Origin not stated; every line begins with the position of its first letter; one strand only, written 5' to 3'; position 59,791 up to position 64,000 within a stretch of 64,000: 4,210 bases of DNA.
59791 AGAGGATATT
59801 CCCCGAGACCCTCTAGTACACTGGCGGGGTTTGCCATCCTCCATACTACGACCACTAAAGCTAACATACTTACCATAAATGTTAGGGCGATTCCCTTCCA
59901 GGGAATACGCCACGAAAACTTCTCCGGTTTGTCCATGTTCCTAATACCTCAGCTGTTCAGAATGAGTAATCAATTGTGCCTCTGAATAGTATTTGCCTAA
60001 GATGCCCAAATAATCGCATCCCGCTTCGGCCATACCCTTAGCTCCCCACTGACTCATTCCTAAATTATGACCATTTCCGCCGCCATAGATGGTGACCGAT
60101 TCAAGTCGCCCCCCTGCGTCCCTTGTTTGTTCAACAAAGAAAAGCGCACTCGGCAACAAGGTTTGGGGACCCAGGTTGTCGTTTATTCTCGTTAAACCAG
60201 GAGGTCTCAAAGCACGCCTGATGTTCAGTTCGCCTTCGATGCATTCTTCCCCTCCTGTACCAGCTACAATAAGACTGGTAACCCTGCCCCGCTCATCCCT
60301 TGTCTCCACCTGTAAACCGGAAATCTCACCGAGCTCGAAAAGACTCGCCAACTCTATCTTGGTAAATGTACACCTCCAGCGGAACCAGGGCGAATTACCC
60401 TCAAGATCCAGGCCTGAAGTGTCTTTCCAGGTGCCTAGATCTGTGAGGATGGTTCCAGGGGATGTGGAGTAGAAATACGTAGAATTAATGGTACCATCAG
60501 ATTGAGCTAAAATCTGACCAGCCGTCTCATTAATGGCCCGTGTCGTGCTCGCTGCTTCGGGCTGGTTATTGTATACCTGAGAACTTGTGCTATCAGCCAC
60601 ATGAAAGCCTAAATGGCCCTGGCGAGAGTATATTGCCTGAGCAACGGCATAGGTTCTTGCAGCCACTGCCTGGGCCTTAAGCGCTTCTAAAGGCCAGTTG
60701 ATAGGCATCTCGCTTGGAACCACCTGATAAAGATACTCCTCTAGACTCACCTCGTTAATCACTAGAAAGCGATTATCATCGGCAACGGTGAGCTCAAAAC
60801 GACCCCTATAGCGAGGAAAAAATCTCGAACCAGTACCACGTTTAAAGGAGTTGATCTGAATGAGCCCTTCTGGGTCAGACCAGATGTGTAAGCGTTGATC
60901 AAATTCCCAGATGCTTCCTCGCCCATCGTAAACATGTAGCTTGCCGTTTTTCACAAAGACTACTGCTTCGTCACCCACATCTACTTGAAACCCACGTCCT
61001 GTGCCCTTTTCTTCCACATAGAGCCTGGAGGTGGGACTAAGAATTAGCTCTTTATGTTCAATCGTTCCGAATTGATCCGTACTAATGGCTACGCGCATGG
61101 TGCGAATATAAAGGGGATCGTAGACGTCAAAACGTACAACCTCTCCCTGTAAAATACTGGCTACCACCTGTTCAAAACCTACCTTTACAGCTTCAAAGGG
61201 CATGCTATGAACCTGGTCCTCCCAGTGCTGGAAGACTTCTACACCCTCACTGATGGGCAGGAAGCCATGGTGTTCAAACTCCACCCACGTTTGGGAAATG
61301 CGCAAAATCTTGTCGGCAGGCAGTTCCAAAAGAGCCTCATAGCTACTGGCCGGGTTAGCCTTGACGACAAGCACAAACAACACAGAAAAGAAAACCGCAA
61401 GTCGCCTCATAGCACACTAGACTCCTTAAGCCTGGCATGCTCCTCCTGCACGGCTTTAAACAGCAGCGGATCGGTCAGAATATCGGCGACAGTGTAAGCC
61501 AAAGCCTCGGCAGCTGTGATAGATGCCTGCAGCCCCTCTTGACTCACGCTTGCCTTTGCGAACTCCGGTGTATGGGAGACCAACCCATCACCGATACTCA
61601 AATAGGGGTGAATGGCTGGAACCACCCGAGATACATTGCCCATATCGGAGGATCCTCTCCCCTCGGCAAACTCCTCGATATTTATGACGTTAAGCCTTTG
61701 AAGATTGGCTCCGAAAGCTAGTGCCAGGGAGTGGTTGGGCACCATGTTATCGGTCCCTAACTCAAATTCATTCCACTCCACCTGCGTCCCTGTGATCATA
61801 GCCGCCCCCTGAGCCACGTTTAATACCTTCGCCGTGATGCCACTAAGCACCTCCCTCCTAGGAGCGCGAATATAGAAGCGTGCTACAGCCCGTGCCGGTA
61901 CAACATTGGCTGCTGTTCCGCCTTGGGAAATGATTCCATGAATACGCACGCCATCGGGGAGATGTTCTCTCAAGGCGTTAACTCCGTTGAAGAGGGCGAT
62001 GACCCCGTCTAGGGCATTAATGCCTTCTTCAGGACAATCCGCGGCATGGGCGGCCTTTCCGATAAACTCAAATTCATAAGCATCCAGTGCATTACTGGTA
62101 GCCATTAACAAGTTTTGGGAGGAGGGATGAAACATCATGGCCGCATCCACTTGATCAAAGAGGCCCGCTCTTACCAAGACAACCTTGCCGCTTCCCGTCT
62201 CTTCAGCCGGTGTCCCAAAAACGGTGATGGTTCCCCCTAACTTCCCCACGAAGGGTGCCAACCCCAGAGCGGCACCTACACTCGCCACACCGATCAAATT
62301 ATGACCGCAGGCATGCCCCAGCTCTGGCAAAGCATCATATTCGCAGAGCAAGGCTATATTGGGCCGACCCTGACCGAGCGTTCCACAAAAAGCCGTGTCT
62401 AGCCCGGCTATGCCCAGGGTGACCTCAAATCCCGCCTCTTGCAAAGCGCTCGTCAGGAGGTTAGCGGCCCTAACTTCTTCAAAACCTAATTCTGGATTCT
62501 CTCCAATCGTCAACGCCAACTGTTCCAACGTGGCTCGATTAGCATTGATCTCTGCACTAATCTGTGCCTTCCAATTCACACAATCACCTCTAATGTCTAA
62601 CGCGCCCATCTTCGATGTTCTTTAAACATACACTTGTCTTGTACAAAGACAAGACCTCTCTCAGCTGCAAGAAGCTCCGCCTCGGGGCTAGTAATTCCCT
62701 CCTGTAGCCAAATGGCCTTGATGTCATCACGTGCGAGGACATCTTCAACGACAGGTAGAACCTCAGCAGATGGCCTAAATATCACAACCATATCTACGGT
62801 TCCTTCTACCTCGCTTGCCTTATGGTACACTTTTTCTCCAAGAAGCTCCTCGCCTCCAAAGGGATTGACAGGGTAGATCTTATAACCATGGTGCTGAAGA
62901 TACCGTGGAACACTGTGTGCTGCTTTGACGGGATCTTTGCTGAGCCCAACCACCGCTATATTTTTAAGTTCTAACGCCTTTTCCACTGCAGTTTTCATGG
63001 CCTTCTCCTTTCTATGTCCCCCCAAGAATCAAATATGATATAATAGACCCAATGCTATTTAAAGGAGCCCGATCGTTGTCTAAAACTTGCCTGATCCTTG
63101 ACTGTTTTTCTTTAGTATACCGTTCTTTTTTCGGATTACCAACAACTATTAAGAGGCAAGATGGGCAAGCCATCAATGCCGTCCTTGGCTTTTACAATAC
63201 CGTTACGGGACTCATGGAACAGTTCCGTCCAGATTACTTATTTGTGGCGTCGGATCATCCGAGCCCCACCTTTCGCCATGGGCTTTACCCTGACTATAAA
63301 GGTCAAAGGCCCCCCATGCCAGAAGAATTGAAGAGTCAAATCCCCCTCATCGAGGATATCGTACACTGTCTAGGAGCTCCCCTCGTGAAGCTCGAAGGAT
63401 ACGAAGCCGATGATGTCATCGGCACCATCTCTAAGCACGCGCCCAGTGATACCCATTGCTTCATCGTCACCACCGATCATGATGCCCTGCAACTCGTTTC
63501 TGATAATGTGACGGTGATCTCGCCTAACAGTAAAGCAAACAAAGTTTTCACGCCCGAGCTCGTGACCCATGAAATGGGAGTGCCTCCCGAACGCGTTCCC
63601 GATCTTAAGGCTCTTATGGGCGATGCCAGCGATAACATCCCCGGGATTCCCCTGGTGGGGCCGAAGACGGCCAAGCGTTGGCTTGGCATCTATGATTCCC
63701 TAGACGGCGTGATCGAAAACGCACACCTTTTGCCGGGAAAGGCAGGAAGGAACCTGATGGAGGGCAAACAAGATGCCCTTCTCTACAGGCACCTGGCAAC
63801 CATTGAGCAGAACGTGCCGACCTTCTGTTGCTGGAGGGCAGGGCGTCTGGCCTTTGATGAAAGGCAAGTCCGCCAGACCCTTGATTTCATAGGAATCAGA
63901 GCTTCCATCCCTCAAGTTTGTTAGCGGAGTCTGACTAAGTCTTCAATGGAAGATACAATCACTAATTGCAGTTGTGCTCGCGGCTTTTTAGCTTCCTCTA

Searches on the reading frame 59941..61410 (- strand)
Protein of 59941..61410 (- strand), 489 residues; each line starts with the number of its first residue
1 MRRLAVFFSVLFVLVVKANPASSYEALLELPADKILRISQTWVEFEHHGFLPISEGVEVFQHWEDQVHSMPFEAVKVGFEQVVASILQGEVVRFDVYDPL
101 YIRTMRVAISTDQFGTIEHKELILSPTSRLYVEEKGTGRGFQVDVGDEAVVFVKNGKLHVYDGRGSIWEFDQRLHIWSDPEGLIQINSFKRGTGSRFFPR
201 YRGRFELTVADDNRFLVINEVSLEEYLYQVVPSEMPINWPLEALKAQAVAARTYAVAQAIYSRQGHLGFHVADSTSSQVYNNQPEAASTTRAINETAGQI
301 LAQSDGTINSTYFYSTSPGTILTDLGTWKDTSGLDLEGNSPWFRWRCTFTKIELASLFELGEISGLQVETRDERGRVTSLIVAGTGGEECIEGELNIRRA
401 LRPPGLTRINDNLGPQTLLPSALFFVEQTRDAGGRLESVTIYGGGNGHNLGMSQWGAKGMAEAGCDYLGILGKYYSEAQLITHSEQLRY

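Call 60: search_protein_families(library=pfam, proteins=[window:59941-61410:-])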
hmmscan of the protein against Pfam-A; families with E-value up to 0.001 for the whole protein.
window:59941-61410:- (489 aa): 1 family
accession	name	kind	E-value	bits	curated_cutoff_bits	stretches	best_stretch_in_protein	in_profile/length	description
PF08486.15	SpoIID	-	6.1e-29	101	23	1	213-301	3-95/97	Stage II sporulation protein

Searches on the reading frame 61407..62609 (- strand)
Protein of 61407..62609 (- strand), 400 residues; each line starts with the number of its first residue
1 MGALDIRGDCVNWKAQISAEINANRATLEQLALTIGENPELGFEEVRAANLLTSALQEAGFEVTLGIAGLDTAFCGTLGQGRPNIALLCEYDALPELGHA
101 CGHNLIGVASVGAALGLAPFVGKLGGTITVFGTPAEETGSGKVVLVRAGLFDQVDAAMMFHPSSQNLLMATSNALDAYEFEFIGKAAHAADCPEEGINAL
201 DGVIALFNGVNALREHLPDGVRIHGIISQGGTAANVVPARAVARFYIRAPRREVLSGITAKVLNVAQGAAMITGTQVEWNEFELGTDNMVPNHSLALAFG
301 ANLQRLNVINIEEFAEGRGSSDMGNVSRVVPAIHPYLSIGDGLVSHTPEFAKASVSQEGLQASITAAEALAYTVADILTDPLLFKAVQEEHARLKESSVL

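Call 60: search_protein_families(library=pfam, proteins=[window:61407-62609:-])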
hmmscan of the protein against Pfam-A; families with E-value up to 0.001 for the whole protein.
window:61407-62609:- (400 aa): 2 families
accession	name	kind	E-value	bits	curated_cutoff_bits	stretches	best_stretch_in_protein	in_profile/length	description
PF07687.19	M20_dimer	-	2.6e-08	34.2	21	1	178-265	9-98/107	Peptidase dimerisation domain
PF01546.33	Peptidase_M20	-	1e-06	29.2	24.6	1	98-348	26-186/206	Peptidase family M20/M25/M40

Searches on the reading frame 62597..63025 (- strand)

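Call 60: search_protein_families(library=pfam, proteins=[window:62597-63025:-])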
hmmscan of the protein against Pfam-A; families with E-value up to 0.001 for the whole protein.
window:62597-63025:- (142 aa): 2 families
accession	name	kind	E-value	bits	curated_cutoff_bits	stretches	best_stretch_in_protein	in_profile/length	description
PF13380.12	CoA_binding_2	-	9.6e-36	123.2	22.8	1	21-137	1-115/116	CoA binding domain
PF02629.25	CoA_binding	-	1e-07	33.1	22.3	1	21-106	4-92/97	CoA binding domain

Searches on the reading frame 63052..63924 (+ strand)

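Call 60: search_protein_families(library=pfam, proteins=[window:63052-63924:+])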
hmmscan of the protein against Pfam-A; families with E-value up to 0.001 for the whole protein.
window:63052-63924:+ (290 aa): 2 families
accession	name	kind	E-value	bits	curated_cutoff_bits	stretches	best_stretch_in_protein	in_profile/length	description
PF02739.22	5_3_exonuc_N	-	1.1e-50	172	34.3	1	13-176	2-164/164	5'-3' exonuclease, N-terminal resolvase-like domain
PF01367.25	5_3_exonuc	-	9.4e-26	90.6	40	1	177-258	1-83/97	5'-3' exonuclease, C-terminal SAM fold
